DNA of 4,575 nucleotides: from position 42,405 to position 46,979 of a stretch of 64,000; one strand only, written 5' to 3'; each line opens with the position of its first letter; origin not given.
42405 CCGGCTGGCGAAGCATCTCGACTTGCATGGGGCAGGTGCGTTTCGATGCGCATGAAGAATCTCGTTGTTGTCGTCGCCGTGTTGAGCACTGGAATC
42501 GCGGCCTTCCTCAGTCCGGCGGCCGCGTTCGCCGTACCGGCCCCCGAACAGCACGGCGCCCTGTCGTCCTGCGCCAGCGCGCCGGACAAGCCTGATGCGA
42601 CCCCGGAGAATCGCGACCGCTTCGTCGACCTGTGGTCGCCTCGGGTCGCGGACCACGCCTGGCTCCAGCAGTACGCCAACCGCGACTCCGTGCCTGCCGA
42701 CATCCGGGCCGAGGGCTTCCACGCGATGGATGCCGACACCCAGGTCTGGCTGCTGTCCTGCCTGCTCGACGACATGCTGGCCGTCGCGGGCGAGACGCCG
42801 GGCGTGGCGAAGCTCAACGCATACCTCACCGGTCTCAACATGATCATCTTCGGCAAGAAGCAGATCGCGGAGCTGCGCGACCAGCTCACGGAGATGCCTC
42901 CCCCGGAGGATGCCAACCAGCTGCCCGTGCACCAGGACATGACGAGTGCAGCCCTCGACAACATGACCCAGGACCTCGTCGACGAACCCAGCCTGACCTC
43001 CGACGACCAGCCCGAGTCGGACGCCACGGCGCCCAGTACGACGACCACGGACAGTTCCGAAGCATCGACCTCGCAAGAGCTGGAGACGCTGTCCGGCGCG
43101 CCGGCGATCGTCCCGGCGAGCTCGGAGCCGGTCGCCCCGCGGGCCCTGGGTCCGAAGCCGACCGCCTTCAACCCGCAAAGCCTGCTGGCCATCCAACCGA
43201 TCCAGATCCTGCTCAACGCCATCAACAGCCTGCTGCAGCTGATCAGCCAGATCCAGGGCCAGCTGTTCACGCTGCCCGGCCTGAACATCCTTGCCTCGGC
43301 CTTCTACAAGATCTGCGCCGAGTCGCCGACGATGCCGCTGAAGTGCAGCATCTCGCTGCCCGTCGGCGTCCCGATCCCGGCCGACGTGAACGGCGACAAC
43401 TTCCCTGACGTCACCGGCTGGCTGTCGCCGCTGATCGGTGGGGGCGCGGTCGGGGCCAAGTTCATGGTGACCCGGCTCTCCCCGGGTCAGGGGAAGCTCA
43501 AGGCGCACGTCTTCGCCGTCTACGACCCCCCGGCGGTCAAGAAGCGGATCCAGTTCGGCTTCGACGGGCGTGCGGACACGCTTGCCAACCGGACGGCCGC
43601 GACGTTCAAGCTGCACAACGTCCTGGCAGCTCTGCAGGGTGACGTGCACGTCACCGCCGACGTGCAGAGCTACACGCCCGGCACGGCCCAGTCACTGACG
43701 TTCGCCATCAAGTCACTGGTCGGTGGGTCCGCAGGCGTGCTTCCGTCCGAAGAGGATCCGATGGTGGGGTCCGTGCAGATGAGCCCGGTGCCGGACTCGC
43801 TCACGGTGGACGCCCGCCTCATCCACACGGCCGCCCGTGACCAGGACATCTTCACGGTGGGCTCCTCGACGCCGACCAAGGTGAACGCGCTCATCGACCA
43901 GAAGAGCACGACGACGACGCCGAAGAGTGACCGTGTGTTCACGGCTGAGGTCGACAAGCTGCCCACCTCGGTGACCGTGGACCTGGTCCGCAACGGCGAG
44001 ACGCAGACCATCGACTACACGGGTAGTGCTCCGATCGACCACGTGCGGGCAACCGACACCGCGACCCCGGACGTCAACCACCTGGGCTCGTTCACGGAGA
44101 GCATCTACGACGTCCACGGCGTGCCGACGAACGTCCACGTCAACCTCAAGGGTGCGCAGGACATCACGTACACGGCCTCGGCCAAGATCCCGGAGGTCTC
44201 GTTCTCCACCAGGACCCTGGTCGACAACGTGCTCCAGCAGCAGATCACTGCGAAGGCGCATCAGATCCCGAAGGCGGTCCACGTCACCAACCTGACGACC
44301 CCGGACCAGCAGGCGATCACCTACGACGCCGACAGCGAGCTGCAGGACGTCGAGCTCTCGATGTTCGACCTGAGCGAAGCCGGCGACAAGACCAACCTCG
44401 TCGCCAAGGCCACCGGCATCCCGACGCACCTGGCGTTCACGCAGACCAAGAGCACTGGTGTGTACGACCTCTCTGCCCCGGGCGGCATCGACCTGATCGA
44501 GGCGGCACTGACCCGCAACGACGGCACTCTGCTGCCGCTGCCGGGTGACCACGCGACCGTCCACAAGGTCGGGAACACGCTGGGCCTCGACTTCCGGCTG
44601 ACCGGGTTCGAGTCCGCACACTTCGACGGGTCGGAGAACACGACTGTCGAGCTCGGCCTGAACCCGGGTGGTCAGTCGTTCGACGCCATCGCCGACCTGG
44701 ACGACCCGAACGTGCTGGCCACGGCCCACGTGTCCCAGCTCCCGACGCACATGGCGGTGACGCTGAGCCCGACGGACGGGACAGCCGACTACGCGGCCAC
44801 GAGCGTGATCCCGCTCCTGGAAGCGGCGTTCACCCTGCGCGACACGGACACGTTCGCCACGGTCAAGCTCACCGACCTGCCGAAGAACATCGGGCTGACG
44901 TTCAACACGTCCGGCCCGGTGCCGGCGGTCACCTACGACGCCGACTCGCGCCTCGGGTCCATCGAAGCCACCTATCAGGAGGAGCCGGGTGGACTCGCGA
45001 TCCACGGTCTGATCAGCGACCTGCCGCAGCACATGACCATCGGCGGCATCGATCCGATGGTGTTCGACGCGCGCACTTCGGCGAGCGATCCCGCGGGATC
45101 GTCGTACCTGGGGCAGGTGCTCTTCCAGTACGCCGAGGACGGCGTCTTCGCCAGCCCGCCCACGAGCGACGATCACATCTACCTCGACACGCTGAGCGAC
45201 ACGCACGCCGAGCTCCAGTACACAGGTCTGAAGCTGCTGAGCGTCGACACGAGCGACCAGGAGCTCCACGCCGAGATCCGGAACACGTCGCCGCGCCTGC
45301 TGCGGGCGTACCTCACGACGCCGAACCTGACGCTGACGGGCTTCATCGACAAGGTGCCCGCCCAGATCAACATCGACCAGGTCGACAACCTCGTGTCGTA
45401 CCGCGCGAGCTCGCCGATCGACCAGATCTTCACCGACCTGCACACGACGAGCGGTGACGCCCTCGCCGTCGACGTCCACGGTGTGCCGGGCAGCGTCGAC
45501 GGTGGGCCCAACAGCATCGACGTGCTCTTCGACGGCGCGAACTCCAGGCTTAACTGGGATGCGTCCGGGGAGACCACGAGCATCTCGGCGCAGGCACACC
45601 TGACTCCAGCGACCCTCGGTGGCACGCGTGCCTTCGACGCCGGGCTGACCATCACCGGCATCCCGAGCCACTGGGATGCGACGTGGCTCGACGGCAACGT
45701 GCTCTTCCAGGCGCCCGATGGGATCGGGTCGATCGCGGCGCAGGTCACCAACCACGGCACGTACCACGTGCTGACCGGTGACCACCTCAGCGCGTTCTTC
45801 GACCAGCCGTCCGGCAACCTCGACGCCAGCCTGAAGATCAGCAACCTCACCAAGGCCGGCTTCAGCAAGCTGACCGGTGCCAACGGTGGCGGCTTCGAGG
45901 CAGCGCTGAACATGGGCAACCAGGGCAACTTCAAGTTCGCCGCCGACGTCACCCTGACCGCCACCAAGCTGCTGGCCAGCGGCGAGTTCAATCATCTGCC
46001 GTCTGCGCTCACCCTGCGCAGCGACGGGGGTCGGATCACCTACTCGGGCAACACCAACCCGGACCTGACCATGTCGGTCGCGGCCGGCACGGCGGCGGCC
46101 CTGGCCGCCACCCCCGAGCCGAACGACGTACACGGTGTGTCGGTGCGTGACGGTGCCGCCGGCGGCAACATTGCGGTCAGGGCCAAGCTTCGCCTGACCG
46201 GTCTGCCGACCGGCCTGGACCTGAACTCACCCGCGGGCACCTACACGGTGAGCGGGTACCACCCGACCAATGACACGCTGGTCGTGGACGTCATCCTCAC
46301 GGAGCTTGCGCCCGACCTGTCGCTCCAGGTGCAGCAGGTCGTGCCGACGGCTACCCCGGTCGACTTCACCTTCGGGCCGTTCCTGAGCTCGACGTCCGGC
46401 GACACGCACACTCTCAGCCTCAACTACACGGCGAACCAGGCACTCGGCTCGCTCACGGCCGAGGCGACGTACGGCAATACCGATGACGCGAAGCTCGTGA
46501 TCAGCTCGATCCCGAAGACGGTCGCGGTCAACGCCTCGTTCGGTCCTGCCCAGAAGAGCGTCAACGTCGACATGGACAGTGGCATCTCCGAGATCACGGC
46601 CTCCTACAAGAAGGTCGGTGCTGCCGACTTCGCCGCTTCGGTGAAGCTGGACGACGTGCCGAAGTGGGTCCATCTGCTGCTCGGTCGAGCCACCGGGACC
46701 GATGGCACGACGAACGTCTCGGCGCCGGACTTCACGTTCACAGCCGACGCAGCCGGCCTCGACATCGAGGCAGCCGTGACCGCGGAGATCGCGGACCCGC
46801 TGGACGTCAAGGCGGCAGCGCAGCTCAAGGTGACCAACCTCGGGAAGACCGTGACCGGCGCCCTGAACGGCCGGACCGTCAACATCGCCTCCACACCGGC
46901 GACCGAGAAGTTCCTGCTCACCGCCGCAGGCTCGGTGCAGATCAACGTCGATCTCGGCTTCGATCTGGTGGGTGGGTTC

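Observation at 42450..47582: A ~1,710-aa secreted protein built from degenerate '[LIV]-P-x-x-hydrophobic' modules that I cannot place in any known family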

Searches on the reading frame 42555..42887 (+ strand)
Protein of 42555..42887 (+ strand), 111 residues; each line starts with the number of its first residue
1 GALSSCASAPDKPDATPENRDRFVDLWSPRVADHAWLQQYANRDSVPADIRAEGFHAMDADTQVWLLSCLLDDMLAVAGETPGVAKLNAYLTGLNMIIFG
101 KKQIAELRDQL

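Call 96: find_homologous_proteins(query=A7, max_evalue=0.001)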
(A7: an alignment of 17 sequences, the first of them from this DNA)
Query A7 (17 sequences) (111 aa, profile of the alignment): 2 proteins with E <= 0.001 among 944 candidates.
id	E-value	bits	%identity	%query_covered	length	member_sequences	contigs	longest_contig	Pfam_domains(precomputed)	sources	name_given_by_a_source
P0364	3.0e-22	96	53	68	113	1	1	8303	-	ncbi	ncbi:hypothetical protein, partial [Nocardioides sp. GCM10030258]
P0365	2.0e-21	94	61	59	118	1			-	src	-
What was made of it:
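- Tried and rejected: The word index probably limited it, so the result is uninformative (call 96).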

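Call 97: search_solved_structures(query=A7, max_evalue=10)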
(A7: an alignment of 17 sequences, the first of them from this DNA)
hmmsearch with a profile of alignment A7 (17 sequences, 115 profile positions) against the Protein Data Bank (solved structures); distinct sequences matched with E-value up to 10: 3.
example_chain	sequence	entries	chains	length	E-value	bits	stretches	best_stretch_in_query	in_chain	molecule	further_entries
4on3_A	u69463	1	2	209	0.34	13.9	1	17-43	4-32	Sorting nexin-10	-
4pzg_A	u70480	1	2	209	0.35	13.9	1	17-43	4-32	Sorting nexin-10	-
4h62_Q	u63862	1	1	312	1.5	11.9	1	80-114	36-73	Mediator of RNA polymerase II transcription subunit 17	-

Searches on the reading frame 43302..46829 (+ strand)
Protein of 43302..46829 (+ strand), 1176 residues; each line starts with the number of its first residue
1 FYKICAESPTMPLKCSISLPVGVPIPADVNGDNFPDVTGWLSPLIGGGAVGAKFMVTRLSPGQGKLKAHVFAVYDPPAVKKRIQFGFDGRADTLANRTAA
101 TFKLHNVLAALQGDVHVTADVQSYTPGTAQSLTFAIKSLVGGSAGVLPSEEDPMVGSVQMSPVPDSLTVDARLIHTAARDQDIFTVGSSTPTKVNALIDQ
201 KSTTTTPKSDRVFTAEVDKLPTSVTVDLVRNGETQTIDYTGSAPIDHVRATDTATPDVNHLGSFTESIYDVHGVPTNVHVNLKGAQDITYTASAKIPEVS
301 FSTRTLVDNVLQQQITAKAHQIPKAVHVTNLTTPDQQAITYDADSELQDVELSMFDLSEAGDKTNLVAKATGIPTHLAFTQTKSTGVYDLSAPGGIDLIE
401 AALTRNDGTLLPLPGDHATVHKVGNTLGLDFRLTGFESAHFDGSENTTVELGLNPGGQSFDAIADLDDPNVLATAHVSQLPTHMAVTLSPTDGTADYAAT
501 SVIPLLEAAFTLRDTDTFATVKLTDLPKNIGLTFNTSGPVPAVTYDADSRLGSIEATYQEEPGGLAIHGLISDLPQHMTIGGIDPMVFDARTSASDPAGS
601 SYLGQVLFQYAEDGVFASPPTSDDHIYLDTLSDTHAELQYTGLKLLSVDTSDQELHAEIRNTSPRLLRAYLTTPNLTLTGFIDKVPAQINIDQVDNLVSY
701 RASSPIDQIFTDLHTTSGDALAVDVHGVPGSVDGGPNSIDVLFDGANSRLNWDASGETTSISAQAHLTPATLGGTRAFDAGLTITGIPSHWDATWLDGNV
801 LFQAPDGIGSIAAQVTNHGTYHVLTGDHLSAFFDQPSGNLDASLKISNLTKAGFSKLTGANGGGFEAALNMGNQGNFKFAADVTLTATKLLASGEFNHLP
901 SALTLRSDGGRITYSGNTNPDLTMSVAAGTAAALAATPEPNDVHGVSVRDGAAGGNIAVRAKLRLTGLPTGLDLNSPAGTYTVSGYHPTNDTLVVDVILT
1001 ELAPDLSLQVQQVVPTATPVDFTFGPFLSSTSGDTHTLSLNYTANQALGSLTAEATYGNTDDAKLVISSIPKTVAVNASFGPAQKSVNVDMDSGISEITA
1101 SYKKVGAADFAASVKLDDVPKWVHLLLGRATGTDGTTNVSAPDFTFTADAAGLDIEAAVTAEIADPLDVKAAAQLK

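Call 65: search_protein_representatives(alignment_id=A4)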
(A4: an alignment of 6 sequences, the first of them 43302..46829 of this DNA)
Query: 6 sequences, 1170 profile positions. Proteins with E-value up to 0.001 (for the whole library): 254; up to 1e-10: 208; up to 1e-30: 126. The best 150 are listed.
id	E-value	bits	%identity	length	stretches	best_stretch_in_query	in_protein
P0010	0.0e+00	2003.4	-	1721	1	1-1169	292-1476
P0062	0.0e+00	1911.9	-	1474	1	1-1166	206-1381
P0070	0.0e+00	1910.4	-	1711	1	1-1169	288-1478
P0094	0.0e+00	1373.7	-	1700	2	1-1169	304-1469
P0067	0.0e+00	1293.6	-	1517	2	1-501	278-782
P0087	0.0e+00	1284.1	-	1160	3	711-1096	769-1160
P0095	0.0e+00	1130.1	-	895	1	515-1170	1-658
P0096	0.0e+00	1048.0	-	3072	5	386-1167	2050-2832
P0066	0.0e+00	1043.2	-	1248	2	688-1170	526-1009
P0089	0.0e+00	1026.2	-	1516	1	1-1156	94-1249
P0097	0.0e+00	1019.1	-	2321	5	413-1159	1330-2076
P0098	9.7e-277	937.5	-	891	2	694-1169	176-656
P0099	6.6e-245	832.1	-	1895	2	2-732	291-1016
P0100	6.1e-222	756.0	-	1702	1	2-1165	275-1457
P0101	1.7e-201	688.3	-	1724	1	1-1166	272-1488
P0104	2.5e-193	661.3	-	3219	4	404-1122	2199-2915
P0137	2.0e-90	320.5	-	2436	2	1-553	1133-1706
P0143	1.1e-83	298.2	-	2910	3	16-577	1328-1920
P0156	2.7e-65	237.2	-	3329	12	429-900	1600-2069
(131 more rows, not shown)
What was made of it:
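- On New superfamily defined here (N-domain, beta-body, C-cap cassette): 254 clusters match the body profile (call 65).
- About 254 clusters at 50% identity exist among 1.84 billion representatives (call 65).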

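Call 66: search_protein_families(library=pfam, proteins=[P0096, P0104, P0097], max_evalue=0.001)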
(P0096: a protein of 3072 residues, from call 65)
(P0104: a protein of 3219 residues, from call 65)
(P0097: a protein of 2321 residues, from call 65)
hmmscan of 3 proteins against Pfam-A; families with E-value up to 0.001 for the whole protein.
P0096 (3072 aa): 0 families

P0104 (3219 aa): 8 families
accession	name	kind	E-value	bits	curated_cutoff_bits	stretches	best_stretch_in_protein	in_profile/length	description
PF24681.1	Kelch_KLHDC2_KLHL20_DRC7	-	5.4e-50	170.2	50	5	254-456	7-221/221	KLHDC2/KLHL20/DRC7 Kelch-repeats domain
PF24981.1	Beta-prop_ATRN-LZTR1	-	1.4e-23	84.1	50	2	343-515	38-225/289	Attractin/LZTR1 beta-propeller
PF13415.12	Kelch_3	-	6.6e-23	80.8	22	2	402-445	1-46/48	Galactose oxidase, central domain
PF13964.12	Kelch_6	-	1.8e-21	75.8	25.3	1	394-439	4-50/50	Kelch motif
PF13418.12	Kelch_4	-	1e-10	41.8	21.6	0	393-433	4-46/49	Galactose oxidase, central domain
PF24996.1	NANM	-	1e-09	38.2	45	0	189-265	47-126/350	N-acetylneuraminate epimerase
PF01344.31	Kelch_1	-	2.2e-07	30.7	20.1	0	63-89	13-40/46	Kelch motif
PF07646.21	Kelch_2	-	5.8e-05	23.3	21.3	0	406-433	15-46/48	Kelch motif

P0097 (2321 aa): 0 families

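Call 68: search_protein_families(library=pfam, proteins=[P0156, P0143, P0137], max_evalue=0.001)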
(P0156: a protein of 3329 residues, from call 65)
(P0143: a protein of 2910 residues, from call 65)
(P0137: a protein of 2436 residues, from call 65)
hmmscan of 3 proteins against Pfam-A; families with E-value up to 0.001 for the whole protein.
P0156 (3329 aa): 0 families

P0143 (2910 aa): 2 families
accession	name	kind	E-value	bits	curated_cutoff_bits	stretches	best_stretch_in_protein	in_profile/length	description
PF24517.2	CBM96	-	1.2e-15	58.2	26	1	269-453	2-164/164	Carbohydrate-binding module family 96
PF22352.2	K319L-like_PKD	-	0.0002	21.7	27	0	700-766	19-80/84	K319L-like, PKD domain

P0137 (2436 aa): 0 families

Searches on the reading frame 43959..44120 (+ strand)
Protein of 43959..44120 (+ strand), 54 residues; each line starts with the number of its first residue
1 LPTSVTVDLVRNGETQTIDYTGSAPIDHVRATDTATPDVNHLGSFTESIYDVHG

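Call 72: search_protein_families(library=pfam, proteins=[window:43959-44120:+], max_evalue=10)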
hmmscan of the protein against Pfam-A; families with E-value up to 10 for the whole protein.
seq(54 aa): 0 families

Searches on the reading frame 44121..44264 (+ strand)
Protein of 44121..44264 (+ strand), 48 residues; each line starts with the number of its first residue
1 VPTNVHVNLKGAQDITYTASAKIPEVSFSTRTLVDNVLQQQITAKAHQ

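Call 72: search_protein_families(library=pfam, proteins=[window:44121-44264:+], max_evalue=10)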
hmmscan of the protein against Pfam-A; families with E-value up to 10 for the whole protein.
seq(48 aa): 1 family
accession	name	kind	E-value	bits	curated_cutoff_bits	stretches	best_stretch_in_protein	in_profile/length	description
PF01698.23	SAM_LFY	-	0.12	12.8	25.2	1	13-35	13-35/80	Floricaula / Leafy protein SAM domain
